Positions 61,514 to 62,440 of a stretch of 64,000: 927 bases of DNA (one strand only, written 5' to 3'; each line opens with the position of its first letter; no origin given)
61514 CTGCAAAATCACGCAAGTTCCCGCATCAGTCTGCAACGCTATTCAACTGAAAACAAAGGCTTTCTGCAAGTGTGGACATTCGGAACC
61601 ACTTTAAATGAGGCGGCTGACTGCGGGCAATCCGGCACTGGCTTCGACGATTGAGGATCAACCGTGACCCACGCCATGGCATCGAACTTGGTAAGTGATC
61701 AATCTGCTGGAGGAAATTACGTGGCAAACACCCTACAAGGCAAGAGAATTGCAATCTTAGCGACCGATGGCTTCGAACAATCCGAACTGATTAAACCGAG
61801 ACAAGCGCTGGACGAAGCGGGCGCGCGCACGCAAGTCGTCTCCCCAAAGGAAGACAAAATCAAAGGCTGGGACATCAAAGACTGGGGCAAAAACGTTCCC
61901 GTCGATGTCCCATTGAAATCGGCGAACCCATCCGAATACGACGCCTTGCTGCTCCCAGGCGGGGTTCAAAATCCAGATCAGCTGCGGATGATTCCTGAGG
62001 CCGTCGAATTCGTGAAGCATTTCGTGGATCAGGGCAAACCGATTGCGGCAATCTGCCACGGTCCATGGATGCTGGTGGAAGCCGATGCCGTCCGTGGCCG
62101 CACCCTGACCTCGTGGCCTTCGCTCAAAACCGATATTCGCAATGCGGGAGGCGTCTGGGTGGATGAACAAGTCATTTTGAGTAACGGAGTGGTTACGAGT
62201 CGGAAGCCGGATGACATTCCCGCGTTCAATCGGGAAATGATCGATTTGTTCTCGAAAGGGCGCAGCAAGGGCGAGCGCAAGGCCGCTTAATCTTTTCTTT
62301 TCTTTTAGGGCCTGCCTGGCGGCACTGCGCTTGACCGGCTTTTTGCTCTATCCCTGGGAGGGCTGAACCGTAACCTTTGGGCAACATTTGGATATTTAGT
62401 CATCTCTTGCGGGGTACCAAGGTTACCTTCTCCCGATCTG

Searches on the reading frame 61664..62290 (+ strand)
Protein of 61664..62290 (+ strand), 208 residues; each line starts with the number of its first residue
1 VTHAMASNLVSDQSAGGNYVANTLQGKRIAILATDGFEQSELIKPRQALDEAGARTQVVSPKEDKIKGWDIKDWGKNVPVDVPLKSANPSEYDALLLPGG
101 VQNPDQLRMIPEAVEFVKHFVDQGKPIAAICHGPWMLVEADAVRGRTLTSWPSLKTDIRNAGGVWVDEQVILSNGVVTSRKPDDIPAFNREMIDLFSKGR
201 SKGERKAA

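Call 93: search_protein_families(library=pfam, proteins=[window:61664-62290:+], max_evalue=0.001)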
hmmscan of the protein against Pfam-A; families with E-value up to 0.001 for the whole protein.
window:61664-62290:+ (208 aa): 3 families
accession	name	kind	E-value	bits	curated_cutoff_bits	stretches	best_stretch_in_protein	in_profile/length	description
PF01965.30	DJ-1_PfpI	-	7.6e-52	175.9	26.6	1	27-194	1-164/165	DJ-1/PfpI family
PF00117.34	GATase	-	1.1e-05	25.7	22.8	1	78-139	27-87/190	Glutamine amidotransferase class-I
PF18011.7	Catalase_C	-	0.00013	22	24.6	1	25-138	1-111/150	C-terminal domain found in long catalases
